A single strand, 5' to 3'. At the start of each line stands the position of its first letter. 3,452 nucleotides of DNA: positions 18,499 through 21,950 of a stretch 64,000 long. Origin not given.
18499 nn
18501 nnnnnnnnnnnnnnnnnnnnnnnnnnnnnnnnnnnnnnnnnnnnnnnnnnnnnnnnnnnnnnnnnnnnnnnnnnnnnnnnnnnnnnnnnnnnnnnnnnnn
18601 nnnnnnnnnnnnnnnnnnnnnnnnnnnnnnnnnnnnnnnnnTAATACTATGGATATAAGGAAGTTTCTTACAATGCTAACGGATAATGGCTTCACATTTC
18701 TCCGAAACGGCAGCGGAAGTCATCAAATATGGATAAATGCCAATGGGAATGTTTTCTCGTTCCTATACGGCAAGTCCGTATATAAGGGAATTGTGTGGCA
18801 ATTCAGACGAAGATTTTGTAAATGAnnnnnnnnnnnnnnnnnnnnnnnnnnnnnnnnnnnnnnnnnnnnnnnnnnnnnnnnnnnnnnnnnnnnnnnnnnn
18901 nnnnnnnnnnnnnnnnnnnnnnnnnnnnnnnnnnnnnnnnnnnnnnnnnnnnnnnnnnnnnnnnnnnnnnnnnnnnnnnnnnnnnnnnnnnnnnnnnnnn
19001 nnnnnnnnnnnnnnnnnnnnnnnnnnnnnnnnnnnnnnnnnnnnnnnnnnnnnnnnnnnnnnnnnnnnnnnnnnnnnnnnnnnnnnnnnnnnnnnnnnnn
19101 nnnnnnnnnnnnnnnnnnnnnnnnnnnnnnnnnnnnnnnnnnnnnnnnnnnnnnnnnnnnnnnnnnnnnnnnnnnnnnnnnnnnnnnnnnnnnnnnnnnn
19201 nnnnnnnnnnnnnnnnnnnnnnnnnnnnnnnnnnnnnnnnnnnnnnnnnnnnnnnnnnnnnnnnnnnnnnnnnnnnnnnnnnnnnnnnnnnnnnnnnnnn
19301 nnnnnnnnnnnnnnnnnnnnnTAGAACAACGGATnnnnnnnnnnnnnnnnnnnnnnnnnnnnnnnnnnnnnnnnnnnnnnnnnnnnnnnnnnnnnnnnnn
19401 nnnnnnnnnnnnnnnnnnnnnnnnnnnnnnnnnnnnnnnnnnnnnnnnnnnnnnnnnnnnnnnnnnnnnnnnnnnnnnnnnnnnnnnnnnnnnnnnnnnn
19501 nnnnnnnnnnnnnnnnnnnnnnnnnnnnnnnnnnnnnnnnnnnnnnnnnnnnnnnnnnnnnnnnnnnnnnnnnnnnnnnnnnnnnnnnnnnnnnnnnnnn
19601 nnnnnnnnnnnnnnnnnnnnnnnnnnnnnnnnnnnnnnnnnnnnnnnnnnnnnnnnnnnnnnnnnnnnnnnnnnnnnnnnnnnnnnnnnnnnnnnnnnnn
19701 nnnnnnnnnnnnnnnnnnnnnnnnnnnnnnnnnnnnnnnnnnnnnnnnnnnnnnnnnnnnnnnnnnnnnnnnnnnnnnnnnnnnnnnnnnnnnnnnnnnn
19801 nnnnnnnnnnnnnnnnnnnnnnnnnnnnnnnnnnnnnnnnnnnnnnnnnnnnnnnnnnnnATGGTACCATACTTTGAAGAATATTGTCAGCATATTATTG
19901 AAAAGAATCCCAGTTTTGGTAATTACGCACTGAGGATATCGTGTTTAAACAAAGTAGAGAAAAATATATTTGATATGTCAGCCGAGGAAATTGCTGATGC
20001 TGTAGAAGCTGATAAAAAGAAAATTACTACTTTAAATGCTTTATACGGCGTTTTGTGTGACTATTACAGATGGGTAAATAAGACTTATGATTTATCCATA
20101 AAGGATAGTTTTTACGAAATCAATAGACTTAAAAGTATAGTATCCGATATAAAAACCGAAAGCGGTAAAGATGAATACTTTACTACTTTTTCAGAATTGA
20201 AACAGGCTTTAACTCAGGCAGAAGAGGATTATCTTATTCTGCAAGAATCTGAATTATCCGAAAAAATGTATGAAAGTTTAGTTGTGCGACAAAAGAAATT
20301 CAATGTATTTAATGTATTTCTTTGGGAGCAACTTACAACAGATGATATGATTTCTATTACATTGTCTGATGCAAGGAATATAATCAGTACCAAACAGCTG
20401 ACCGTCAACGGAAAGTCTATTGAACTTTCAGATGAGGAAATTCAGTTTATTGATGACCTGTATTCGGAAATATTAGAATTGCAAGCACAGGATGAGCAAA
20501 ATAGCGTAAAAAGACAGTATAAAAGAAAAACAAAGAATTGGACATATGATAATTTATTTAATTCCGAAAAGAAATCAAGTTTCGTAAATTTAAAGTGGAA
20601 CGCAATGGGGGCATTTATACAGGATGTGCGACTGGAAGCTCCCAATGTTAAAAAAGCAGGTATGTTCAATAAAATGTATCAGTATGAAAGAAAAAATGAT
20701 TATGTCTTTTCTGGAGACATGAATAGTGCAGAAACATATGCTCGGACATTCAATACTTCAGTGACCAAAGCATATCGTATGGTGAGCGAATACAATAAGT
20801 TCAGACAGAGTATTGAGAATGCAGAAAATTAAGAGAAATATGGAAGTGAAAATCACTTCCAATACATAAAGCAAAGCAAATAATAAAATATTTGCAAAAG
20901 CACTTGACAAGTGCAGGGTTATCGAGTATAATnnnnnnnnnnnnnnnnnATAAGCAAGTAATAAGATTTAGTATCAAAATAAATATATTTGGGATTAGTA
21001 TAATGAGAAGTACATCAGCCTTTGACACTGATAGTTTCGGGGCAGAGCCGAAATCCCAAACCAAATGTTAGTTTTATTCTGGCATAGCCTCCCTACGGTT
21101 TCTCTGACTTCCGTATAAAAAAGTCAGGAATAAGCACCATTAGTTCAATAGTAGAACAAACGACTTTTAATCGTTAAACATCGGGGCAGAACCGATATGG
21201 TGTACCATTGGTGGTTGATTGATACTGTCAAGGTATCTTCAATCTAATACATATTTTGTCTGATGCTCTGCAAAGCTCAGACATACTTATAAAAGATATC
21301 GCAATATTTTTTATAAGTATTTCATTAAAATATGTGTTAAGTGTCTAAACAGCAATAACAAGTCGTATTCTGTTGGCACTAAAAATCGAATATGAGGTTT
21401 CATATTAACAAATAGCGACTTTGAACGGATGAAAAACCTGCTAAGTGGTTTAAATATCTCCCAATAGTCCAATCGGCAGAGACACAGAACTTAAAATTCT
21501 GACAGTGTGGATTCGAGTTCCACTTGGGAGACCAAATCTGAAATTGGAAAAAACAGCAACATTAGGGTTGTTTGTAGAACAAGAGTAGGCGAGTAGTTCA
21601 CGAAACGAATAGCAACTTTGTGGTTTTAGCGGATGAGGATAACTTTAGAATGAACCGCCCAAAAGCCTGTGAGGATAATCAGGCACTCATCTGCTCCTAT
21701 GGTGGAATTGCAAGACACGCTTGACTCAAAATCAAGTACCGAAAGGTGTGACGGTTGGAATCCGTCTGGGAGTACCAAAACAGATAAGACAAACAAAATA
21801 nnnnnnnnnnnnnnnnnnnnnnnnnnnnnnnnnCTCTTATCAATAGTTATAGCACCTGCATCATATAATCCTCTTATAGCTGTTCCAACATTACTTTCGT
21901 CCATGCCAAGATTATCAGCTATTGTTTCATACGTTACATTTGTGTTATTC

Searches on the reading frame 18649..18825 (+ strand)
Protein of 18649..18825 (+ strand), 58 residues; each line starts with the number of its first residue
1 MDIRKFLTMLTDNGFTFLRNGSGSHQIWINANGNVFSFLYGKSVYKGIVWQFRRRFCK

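Call 9: search_protein_families(library=pfam, proteins=[window:18649-18825:+], max_evalue=0.01)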
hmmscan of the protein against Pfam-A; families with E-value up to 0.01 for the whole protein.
window:18649-18825:+ (58 aa): 1 family
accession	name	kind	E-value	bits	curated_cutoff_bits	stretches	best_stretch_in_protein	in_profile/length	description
PF07927.17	HicA_toxin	-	0.00014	22.3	27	1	4-36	2-36/58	HicA toxin of bacterial toxin-antitoxin,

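Call 54: search_protein_families(library=phrogs, proteins=[window:18649-18825:+], max_evalue=0.1)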
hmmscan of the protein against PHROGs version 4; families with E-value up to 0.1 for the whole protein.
window:18649-18825:+ (58 aa): 1 family
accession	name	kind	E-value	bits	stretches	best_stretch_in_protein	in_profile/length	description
phrog_353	-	moron, auxiliary metabolic gene and host takeover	9.4e-07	29.8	1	1-41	5-46/73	toxin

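Call 84: search_protein_families(library=padloc, proteins=[window:18649-18825:+], max_evalue=0.01)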
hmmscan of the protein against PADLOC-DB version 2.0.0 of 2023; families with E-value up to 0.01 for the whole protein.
window:18649-18825:+ (58 aa): 0 families

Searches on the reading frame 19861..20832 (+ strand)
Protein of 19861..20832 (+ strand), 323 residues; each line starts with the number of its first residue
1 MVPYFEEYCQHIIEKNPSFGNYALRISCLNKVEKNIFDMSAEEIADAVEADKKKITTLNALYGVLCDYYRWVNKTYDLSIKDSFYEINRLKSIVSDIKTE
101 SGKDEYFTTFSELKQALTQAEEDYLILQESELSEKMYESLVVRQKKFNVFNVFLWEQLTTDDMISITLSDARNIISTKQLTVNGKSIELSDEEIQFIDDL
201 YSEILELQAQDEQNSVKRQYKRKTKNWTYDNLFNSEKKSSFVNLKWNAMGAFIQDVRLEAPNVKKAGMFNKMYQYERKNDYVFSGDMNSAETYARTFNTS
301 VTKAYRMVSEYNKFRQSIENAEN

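Call 6: search_protein_families(library=phrogs, proteins=[window:19861-20832:+], max_evalue=0.01)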
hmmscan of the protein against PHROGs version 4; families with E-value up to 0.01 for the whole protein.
window:19861-20832:+ (323 aa): 0 families

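Call 9: search_protein_families(library=pfam, proteins=[window:19861-20832:+], max_evalue=0.01)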
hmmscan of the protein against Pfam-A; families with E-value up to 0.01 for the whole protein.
window:19861-20832:+ (323 aa): 0 families

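Call 10: search_protein_families(library=padloc, proteins=[window:19861-20832:+], max_evalue=0.01)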
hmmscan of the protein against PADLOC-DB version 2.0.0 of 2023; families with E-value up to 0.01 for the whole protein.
window:19861-20832:+ (323 aa): 0 families

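Call 53: search_protein_families(library=ncbifam, proteins=[window:19861-20832:+], max_evalue=0.1)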
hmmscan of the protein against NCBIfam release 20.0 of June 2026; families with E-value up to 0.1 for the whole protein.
window:19861-20832:+ (323 aa): 0 families

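Call 54: search_protein_families(library=phrogs, proteins=[window:19861-20832:+], max_evalue=0.1)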
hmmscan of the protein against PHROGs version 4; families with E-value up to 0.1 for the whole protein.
window:19861-20832:+ (323 aa): 0 families

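Call 76: search_solved_structures(query=A6, max_evalue=10, show_alignments=1)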
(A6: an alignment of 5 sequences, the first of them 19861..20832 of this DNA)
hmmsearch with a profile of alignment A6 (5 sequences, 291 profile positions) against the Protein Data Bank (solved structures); distinct sequences matched with E-value up to 10: 8.
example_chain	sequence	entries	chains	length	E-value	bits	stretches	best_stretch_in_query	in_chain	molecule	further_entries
2vnl_A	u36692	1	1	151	0.027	16.9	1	52-89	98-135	BIFUNCTIONAL TAIL PROTEIN, PIIGCN4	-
8qae_A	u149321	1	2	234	0.04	16.3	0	70-113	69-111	sc-apCC-6-SLLA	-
4zry_A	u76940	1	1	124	0.49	12.8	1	72-113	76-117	Keratin, type I cytoskeletal 10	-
2m1u_A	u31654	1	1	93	0.55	12.6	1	81-133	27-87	myosin light chain MlcB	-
2m8g_X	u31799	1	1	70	0.56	12.6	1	23-73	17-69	Transcriptional regulator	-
6uui_X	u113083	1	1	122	0.6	12.5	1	72-113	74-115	Keratin, type I cytoskeletal 10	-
2paq_A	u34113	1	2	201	0.68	12.3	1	20-65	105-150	5'-deoxynucleotidase YfbR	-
2par_A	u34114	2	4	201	0.69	12.3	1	20-65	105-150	5'-deoxynucleotidase YfbR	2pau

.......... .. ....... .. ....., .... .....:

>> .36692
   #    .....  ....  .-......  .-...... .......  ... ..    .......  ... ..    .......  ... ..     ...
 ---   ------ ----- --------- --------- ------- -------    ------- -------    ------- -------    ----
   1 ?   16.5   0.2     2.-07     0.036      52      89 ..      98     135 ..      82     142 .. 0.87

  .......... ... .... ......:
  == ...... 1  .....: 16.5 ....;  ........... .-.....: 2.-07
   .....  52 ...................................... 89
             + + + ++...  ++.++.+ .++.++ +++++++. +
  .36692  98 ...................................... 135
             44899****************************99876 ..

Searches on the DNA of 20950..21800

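Call 111: search_rna_families(source=window, start=20950, end=21800, threshold=gathering, show_alignments=4)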
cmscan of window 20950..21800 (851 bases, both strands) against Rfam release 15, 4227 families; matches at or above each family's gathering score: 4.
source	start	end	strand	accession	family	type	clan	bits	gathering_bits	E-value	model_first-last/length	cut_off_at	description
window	21458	21531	+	RF00005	tRNA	Gene; tRNA;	CL00001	55.7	29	3.6e-11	1-71/71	no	tRNA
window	21134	21204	+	RF00005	tRNA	Gene; tRNA;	CL00001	55.4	29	4.4e-11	1-71/71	no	tRNA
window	21693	21774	+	RF00005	tRNA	Gene; tRNA;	CL00001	47.9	29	5.1e-09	1-71/71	no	tRNA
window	20989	21060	+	RF00005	tRNA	Gene; tRNA;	CL00001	39.3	29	1.2e-06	1-71/71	no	tRNA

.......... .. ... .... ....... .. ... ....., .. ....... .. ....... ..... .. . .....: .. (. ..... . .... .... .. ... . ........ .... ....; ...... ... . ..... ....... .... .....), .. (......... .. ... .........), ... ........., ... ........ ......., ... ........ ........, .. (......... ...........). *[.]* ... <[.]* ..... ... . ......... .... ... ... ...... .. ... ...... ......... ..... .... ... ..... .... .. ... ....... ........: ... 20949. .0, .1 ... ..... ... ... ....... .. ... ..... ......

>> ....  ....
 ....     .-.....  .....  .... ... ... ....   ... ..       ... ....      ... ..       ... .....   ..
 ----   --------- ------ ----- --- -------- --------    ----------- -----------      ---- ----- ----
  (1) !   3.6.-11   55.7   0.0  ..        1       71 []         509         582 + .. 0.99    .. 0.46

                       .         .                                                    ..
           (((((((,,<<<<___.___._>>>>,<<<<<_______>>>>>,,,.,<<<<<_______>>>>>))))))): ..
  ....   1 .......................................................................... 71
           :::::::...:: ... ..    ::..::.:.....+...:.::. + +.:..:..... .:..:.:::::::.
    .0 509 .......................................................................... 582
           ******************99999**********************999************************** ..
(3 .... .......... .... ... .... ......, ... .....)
